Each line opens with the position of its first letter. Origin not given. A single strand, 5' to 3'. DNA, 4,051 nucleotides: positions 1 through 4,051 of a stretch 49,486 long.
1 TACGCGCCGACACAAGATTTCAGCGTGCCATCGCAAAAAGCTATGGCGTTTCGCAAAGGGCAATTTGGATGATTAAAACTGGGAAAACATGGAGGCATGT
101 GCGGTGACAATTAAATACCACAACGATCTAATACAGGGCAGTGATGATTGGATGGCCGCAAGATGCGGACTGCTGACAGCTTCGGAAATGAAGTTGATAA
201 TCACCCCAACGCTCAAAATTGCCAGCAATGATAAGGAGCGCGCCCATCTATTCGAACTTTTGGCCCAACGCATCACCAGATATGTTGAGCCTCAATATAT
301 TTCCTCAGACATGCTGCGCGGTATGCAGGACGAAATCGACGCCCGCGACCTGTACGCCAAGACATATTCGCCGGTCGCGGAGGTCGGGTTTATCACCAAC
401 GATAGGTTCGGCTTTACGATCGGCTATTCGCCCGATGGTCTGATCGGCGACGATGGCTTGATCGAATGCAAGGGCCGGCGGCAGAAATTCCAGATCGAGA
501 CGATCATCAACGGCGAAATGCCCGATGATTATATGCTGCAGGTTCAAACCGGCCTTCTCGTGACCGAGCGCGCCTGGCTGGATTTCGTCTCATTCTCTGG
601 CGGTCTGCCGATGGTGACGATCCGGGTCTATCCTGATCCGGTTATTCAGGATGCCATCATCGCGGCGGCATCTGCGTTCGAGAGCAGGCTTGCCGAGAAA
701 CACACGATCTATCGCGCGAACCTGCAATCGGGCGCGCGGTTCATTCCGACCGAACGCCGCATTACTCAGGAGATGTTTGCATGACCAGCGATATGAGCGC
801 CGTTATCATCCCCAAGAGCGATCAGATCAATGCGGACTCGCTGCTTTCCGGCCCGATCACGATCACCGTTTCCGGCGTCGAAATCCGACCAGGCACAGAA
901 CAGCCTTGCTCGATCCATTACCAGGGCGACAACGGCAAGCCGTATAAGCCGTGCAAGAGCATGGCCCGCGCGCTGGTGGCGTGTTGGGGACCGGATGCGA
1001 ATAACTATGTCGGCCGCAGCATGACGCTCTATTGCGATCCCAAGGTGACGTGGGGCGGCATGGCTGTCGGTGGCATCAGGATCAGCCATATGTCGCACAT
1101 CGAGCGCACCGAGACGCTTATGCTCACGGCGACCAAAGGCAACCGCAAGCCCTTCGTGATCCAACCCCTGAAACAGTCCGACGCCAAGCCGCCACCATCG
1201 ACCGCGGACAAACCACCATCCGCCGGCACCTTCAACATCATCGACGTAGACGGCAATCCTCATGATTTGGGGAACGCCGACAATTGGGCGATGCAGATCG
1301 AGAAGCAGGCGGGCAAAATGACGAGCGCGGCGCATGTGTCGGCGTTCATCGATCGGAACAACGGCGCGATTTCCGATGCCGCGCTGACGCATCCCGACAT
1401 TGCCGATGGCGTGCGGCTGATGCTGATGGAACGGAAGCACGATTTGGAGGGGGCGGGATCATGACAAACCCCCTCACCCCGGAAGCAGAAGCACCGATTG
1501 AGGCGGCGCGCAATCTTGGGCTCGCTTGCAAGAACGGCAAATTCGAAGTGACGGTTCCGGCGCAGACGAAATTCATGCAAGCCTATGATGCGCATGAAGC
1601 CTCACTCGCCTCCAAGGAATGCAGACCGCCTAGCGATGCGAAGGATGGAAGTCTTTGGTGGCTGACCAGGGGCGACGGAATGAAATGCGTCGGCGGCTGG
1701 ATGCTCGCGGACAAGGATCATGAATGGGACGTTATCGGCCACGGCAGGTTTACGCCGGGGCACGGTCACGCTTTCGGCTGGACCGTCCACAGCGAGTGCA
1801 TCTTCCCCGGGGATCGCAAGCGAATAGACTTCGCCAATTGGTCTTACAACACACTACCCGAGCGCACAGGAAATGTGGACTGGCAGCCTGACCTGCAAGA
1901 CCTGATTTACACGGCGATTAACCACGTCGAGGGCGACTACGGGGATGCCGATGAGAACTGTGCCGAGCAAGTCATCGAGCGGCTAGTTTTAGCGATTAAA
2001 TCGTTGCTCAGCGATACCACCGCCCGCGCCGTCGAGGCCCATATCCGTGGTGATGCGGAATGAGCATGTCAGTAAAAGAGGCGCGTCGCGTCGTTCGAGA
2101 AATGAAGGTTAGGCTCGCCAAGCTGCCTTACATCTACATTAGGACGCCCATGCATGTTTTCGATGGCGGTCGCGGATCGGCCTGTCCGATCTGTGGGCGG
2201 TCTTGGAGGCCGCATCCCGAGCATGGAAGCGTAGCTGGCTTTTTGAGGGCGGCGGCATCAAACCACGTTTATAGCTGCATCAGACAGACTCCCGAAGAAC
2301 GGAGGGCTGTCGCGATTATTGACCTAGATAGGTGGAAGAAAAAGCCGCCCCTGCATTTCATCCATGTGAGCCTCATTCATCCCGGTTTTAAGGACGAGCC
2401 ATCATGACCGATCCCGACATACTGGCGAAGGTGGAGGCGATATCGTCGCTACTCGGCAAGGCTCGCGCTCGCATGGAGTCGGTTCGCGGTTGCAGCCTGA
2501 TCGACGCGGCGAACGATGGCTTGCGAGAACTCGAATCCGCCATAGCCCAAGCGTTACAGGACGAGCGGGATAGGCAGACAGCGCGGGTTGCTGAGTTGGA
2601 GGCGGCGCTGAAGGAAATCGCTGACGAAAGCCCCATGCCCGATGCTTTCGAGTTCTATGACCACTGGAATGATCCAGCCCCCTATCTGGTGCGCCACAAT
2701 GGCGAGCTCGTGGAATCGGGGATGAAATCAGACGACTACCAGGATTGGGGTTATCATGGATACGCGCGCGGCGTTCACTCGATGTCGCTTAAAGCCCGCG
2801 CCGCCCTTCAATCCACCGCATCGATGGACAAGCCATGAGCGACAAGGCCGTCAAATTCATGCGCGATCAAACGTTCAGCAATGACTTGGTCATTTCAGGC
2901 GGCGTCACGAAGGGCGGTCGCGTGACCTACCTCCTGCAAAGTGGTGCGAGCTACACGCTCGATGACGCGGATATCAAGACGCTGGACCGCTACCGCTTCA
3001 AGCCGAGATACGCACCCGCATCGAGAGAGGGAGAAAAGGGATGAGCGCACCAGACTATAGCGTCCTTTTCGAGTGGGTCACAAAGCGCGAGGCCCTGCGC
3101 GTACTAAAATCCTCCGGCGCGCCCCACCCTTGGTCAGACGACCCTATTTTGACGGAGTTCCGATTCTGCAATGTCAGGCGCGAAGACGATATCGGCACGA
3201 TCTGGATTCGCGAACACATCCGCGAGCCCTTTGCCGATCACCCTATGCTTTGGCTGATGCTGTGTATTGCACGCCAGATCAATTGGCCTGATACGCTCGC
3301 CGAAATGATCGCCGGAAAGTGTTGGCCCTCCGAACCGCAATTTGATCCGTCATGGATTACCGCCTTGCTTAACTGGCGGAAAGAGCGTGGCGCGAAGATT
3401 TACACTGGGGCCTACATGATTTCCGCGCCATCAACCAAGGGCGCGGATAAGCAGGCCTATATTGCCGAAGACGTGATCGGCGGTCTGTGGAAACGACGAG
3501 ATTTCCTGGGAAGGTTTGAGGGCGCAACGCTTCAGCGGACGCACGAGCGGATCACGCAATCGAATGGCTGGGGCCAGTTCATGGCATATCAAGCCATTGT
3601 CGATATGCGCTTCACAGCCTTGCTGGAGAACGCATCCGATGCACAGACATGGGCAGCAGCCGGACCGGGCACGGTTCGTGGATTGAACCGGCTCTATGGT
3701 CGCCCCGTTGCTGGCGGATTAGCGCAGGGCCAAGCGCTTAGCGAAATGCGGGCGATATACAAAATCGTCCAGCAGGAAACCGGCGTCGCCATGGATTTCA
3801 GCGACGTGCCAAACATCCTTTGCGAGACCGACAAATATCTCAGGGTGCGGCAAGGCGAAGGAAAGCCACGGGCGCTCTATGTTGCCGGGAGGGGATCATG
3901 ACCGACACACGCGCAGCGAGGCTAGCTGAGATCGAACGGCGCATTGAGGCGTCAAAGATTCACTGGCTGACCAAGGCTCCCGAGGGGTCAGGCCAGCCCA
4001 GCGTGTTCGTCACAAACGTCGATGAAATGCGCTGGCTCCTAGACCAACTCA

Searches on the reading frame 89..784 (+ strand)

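Call 73: search_protein_families(library=pfam, proteins=[window:89-784:+], max_evalue=0.001)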
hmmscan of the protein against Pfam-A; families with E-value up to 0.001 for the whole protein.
window:89-784:+ (231 aa): 1 family
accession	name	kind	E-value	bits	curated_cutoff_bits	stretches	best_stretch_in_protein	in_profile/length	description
PF09588.16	YqaJ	-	7.6e-14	52.7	22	1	20-161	1-149/150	YqaJ-like viral recombinase domain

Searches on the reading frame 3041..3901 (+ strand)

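Call 72: search_protein_families(library=pfam, proteins=[window:3041-3901:+], max_evalue=0.001)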
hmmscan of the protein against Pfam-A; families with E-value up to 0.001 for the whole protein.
window:3041-3901:+ (286 aa): 1 family
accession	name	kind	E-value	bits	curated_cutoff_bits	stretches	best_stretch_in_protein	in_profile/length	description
PF18723.6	HMUDK_hel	-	1.3e-41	143.3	25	1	7-273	5-278/281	5-hmdU DNA kinase, helical domain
